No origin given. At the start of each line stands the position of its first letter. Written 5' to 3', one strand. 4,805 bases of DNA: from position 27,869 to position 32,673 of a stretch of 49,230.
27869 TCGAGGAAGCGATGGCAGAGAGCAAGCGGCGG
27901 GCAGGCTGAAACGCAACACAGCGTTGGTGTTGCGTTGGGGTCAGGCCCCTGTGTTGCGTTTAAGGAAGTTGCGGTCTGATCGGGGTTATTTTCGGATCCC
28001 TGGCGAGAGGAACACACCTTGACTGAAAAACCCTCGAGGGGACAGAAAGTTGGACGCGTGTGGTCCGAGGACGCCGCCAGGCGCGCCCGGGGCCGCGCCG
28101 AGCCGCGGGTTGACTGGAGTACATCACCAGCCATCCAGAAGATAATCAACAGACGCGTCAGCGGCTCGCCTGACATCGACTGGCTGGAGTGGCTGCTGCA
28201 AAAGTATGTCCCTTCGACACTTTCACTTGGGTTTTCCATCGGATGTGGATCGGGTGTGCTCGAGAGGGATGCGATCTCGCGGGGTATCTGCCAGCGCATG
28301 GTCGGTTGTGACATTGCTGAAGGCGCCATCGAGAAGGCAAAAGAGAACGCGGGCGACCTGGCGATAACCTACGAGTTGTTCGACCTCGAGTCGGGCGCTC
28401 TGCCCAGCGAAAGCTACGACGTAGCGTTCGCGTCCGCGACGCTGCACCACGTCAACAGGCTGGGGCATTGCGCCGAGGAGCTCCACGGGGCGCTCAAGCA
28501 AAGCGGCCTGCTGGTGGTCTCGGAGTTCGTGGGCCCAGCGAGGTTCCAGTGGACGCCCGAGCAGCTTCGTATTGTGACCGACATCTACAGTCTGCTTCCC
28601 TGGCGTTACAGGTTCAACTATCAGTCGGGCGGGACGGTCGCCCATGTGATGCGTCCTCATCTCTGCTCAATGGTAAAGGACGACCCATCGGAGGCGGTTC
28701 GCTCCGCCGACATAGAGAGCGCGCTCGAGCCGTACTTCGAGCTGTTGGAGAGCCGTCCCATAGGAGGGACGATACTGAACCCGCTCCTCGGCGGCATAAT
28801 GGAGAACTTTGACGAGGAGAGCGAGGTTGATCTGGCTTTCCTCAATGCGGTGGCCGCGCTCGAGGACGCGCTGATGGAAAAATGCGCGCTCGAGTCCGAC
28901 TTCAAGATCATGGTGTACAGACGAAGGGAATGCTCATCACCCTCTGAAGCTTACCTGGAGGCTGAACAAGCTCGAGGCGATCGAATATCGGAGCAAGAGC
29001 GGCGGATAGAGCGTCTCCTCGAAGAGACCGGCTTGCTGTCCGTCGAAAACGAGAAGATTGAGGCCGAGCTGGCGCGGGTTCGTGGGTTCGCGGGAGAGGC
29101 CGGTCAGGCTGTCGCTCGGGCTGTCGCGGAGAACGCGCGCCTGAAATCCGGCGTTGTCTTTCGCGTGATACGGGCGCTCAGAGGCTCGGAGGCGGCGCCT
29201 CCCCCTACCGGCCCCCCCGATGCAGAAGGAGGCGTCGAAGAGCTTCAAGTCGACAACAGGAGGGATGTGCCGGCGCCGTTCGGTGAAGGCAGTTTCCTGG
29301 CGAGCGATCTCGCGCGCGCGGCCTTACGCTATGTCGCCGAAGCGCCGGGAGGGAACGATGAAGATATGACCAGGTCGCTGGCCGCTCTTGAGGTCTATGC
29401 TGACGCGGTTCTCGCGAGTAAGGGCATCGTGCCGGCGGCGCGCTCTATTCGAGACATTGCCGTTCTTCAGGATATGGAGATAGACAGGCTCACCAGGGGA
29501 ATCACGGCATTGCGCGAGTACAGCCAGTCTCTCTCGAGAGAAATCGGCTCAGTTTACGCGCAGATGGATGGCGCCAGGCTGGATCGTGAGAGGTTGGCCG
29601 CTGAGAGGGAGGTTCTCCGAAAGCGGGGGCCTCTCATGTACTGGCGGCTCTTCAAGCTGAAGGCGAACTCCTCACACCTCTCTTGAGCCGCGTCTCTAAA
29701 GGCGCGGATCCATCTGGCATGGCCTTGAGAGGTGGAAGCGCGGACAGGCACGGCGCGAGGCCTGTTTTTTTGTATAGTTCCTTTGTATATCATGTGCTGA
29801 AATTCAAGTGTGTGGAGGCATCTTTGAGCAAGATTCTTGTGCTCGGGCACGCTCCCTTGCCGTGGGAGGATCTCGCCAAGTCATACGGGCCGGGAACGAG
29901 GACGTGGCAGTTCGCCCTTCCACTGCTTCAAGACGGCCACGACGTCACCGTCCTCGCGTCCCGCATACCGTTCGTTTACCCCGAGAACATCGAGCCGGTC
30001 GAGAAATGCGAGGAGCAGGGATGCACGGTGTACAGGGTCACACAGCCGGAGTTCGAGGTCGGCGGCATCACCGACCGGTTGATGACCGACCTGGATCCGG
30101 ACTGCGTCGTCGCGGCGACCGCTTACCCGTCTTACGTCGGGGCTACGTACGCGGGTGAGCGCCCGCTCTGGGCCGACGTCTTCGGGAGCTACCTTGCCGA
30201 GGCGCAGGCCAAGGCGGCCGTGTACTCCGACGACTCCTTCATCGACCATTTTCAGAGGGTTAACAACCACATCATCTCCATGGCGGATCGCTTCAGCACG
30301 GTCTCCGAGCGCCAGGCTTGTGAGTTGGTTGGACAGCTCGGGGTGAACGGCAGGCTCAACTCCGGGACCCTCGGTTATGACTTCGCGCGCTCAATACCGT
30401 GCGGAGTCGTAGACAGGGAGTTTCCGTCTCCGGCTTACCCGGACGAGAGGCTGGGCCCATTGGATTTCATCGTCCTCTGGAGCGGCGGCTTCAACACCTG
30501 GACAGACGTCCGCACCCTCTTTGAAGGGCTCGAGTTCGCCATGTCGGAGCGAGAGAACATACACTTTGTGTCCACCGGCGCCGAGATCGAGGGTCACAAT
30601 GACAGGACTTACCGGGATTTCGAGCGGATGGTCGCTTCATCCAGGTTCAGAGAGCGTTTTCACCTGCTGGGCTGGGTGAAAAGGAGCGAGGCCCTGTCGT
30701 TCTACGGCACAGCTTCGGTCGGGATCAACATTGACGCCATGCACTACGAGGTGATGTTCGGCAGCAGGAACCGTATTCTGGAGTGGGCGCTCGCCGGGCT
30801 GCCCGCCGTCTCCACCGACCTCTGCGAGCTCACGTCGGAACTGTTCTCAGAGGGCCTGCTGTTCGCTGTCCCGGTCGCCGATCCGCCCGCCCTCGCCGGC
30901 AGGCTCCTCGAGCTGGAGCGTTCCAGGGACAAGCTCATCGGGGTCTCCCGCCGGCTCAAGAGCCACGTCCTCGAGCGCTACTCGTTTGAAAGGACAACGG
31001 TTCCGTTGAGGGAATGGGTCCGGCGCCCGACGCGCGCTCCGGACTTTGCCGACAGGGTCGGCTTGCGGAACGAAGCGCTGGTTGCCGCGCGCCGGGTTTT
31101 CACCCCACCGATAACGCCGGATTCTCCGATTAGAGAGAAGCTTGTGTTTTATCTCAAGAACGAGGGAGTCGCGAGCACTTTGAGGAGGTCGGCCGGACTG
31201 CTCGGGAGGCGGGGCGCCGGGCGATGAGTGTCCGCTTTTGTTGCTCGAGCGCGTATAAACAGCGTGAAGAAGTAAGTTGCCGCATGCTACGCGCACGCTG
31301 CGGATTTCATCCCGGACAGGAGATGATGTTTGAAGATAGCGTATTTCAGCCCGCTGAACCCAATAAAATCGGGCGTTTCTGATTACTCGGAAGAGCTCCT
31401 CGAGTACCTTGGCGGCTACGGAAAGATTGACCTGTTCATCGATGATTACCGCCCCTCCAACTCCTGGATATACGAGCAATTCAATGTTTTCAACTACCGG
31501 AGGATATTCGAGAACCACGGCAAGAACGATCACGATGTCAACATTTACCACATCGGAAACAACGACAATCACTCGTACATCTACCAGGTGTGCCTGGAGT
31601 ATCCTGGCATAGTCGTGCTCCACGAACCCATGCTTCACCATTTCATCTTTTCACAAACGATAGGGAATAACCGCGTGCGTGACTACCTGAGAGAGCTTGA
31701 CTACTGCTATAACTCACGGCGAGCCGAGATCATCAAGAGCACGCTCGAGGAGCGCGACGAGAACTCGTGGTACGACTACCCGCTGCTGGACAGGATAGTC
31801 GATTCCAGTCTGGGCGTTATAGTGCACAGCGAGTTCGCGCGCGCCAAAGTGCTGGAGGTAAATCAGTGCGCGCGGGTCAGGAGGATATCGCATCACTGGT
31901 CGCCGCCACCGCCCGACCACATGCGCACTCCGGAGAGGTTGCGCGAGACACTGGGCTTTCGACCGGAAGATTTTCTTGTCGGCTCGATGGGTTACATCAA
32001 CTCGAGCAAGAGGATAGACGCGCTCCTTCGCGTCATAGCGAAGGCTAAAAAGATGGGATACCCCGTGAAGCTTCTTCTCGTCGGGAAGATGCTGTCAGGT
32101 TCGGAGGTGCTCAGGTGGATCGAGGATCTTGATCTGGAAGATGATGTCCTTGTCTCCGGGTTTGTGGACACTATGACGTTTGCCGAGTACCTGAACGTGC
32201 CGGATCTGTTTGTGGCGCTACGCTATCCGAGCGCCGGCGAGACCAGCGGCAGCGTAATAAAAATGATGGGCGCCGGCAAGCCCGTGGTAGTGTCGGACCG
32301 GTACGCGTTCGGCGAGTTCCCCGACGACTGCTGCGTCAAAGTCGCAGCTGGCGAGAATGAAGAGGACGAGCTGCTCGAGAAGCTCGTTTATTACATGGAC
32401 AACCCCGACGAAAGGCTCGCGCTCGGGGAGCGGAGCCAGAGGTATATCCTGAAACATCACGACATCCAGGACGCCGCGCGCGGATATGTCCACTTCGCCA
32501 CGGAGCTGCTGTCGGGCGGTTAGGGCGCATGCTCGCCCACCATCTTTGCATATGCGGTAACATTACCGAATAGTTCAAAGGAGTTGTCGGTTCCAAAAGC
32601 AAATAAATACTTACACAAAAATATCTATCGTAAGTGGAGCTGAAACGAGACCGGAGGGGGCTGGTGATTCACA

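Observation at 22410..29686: Four consecutive coiled-coil SAM methyltransferases directly downstream of wzm-wzt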

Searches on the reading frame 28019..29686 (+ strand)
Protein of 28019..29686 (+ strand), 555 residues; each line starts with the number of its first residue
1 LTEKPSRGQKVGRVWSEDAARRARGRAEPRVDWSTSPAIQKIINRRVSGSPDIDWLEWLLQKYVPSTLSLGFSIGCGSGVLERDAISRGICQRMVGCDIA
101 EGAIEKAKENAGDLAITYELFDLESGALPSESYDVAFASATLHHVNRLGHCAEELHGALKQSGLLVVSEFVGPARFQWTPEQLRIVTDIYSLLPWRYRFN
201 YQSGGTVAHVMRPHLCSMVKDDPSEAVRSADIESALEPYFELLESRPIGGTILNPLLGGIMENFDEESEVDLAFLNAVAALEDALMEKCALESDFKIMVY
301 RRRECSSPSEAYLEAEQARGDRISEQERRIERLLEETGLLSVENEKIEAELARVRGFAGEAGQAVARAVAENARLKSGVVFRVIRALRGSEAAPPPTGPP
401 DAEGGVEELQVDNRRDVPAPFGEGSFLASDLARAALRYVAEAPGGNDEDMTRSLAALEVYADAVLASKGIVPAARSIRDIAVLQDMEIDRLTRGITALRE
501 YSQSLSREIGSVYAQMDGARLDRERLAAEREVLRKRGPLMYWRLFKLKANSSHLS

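Call 4: search_protein_families(library=pfam, proteins=[window:28019-29686:+], max_evalue=0.01)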
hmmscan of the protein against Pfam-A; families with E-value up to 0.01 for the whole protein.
window:28019-29686:+ (555 aa): 6 families
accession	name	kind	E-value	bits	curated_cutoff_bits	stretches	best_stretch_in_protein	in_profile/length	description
PF08241.18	Methyltransf_11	-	1.1e-14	55.2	21.2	1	74-167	3-95/95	Methyltransferase domain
PF13649.12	Methyltransf_25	-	5.2e-12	46.7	27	1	74-163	4-97/97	Methyltransferase domain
PF13847.12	Methyltransf_31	-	5.7e-12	46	27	1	74-171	10-113/145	Methyltransferase domain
PF08242.18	Methyltransf_12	-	3.4e-11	44.1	30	1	74-165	3-98/98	Methyltransferase domain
PF13489.12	Methyltransf_23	-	8.5e-08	32.5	27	1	74-201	29-138/164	Methyltransferase domain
PF06325.19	PrmA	-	3.5e-05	23.9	22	1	72-168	166-259/296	Ribosomal protein L11 methyltransferase (PrmA)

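Call 11: search_solved_structures(query=window:28019-29686:+, max_evalue=1)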
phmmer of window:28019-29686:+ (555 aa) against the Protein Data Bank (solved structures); distinct sequences matched with E-value up to 1: 18.
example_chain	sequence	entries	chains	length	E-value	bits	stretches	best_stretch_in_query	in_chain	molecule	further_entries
3bkw_A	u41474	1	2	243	6.9e-11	44.7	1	60-179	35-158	S-adenosylmethionine dependent methyltransferase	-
3ccf_A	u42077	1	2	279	2.9e-05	26.2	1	57-183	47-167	Cyclopropane-fatty-acyl-phospholipid synthase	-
3g5l_A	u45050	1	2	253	6.6e-05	25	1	60-168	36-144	Putative S-adenosylmethionine dependent methyltransferase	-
6uv6_A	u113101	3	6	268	0.00099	21.1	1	73-177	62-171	D-glucose O-methyltransferase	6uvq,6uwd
8x8i_A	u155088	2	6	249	0.0021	20.1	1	57-211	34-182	Malonyl-[acyl-carrier protein] O-methyltransferase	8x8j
3l8d_A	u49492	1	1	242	0.02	16.8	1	62-197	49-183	Methyltransferase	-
3bus_A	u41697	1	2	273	0.021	16.7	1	73-174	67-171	Methyltransferase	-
6uak_A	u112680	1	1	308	0.027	16.3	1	73-164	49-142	SAM dependent methyltransferase LahSB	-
4r6w_A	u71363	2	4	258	0.12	14.3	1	92-184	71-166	Phosphoethanolamine N-methyltransferase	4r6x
5mgz_A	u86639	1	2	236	0.18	13.6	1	74-215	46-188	8-demethylnovobiocic acid C(8)-methyltransferase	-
6d6y_A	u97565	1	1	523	0.26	13.1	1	116-174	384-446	AprA Methyltransferase 2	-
1xxl_A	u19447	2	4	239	0.5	12.2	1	74-172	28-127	YcgJ protein | ycgJ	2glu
5wp5_A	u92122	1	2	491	0.55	12.1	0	73-174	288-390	Phosphomethylethanolamine N-methyltransferase 2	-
5f8c_A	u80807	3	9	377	0.71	11.7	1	73-172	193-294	Methyltransferase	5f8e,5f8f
5wp4_A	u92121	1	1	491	0.86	11.4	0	73-171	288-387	Phosphoethanolamine N-methyltransferase 1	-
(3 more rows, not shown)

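Call 14: search_protein_families(library=ncbifam, proteins=[window:28019-29686:+], max_evalue=0.01)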
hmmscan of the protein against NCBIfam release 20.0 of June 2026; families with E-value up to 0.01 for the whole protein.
window:28019-29686:+ (555 aa): 12 families
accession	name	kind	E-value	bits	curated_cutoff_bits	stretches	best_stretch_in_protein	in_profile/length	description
TIGR02072.1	BioC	equivalog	5.9e-12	45.9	184.95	1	72-171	39-136/244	malonyl-ACP O-methyltransferase BioC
TIGR01983.1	UbiG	equivalog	4.4e-07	29.4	102.95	1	73-168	55-152/228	bifunctional 2-polyprenyl-6-hydroxyphenol methylase/3-demethylubiquinol 3-O-methyltransferase UbiG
NF001244.0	PRK00216.1-5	equivalog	1.6e-06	27.6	216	1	43-178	24-163/236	bifunctional demethylmenaquinone methyltransferase/2-methoxy-6-polyprenyl-1,4-benzoquinol methylase UbiE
NF043040.1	corrin_prot_MT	hypoth_equivalog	6.1e-05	22.6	180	1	74-176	48-156/216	corrinoid protein-associated methyltransferase CpaM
NF047649.1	MTase_UXPK_star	exception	0.00015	20.9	460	1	73-171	83-185/283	methyltransferase/UXPK-star double selenoprotein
NF045667.1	MTase_DVU1556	equivalog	0.00031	20.3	155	1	74-172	29-124/213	DVU_1556 family methyltransferase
NF001786.0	PRK00517.2-4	equivalog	0.00045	19.4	327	1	60-170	137-241/277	50S ribosomal protein L11 methyltransferase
TIGR01934.1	MenG_MenH_UbiE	subfamily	0.0013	18.1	158.35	1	43-179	15-152/223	ubiquinone/menaquinone biosynthesis methyltransferase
NF004851.0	PRK06202.1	equivalog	0.0019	17.7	243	1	72-146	65-143/237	hypothetical protein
TIGR00406.1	prmA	equivalog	0.0031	17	183.15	1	73-122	165-213/288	50S ribosomal protein L11 methyltransferase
NF002463.0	PRK01683.1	equivalog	0.0066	16.1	297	0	71-167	35-128/258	trans-aconitate 2-methyltransferase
NF007610.0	PRK10258.1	equivalog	0.0088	15.4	342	0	73-167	48-138/251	malonyl-ACP O-methyltransferase BioC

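Call 22: find_homologous_proteins(query=window:28019-29686:+, max_evalue=0.00001)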
Query window:28019-29686:+ (555 aa): 12 proteins with E <= 0.00001 among 8000 candidates.
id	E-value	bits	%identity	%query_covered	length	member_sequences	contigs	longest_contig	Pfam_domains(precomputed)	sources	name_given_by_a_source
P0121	0.0e+0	1223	100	100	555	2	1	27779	PF13847.13,PF13489.13,PF13649.13,PF08241.19,PF08242.19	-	-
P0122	4.5e-153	529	55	70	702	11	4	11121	PF13489.13,PF13649.13,PF08241.19,PF08242.19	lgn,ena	-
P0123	9.7e-150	518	52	81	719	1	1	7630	PF13847.13,PF13489.13,PF13649.13,PF08241.19,PF08242.19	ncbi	-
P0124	3.0e-142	493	50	79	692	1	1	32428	PF13847.13,PF13489.13,PF13649.13,PF08241.19,PF08242.19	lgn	-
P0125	5.8e-142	492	51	79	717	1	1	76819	PF13847.13,PF13489.13,PF13649.13,PF00107.33,PF08241.19,PF08242.19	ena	-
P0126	8.1e-131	455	48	80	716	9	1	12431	PF13489.13,PF13649.13,PF08241.19,PF08242.19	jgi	-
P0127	1.4e-127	445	49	69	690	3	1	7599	PF13847.13,PF13489.13,PF13649.13,PF08241.19,PF08242.19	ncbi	-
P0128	3.9e-126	440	48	79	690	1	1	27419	PF13847.13,PF13489.13,PF13649.13,PF08241.19,PF08242.19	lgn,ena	-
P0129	1.2e-121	425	45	87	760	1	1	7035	PF13847.13,PF13489.13,PF13649.13,PF08241.19,PF08242.19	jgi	jgi:SAM-dependent methyltransferase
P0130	2.6e-119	417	49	72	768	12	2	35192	PF13847.13,PF13489.13,PF13649.13,PF08241.19,PF08242.19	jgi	-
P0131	9.2e-118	412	43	87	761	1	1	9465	PF13847.13,PF13489.13,PF13649.13,PF08241.19,PF08242.19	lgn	-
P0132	8.6e-79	284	39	69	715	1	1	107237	PF13489.13,PF13649.13,PF08241.19,PF08242.19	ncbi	ncbi:MAG: class I SAM-dependent methyltransferase [Actinomycetota bacterium]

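Call 53: predict_structure(alignment_id=A2)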
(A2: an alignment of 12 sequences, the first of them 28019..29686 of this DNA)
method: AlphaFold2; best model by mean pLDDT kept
length: 555 residues; sequences in the alignment: 12
mean_pLDDT: 71.4   pTM: 0.59
mean pLDDT of the five models: 71.4, 68.8, 68.7, 66.2, 65.9
residues with pLDDT >= 90: 74; 70-90: 278; 50-70: 113; < 50: 90
segments of 3 or more residues with pLDDT < 50: 1-3, 26-32, 200-227, 389-424, 471-479, 552-555
pLDDT, mean of each block of 10 residues (from residue 1): 55 63 50 62 87 90 92 88 92 91 87 91 74 89 79 90 89 59 74 64 36 37 49 86 88 65 65 84 82 85 78 76 69 73 82 86 84 74 58 38 30 30 51 73 59 82 70 37 59 78 86 86 85 78 70 44
secondary structure, 60 per line:
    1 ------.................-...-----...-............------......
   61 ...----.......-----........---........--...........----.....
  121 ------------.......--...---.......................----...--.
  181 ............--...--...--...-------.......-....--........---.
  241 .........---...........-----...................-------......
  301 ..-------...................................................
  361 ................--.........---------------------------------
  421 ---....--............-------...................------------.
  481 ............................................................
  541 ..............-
elements in order: H7-23 H37-48 H55-63 E68-74 H80-87 E91-98 H101-111 E116-120 E133-139 H148-158 E159-170 H180-192 E200-202 E205-207 H215-221 H223-226 H229-236 E240-249 H253-263 H269-287 E295-302 H310-376 H379-387 H424-427 H430-441 H449-467 H480-554

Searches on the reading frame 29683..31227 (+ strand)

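Call 4: search_protein_families(library=pfam, proteins=[window:29683-31227:+], max_evalue=0.01)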
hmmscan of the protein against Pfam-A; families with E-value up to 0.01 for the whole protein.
window:29683-31227:+ (514 aa): 3 families
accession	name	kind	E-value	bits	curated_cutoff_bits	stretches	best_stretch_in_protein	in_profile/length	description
PF13692.12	Glyco_trans_1_4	-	1.9e-07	31.9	27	1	263-411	3-139/142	Glycosyl transferases group 1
PF13579.12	Glyco_trans_4_4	-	2e-06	28.7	29.7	1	69-221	2-147/158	Glycosyl transferase 4-like domain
PF13439.12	Glyco_transf_4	-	8.7e-05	23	28.5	1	69-222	3-155/170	Glycosyltransferase Family 4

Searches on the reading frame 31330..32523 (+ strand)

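Call 4: search_protein_families(library=pfam, proteins=[window:31330-32523:+], max_evalue=0.01)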
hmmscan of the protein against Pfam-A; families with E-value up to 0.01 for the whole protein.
window:31330-32523:+ (397 aa): 3 families
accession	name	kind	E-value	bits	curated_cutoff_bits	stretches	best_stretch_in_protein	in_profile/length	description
PF00534.26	Glycos_transf_1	-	1.6e-13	51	26.4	1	203-370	4-170/172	Glycosyl transferases group 1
PF13692.12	Glyco_trans_1_4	-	3e-11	44.2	27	1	217-356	7-140/142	Glycosyl transferases group 1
PF13524.12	Glyco_trans_1_2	-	1.6e-08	35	25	1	244-383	13-139/144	Glycosyl transferase-like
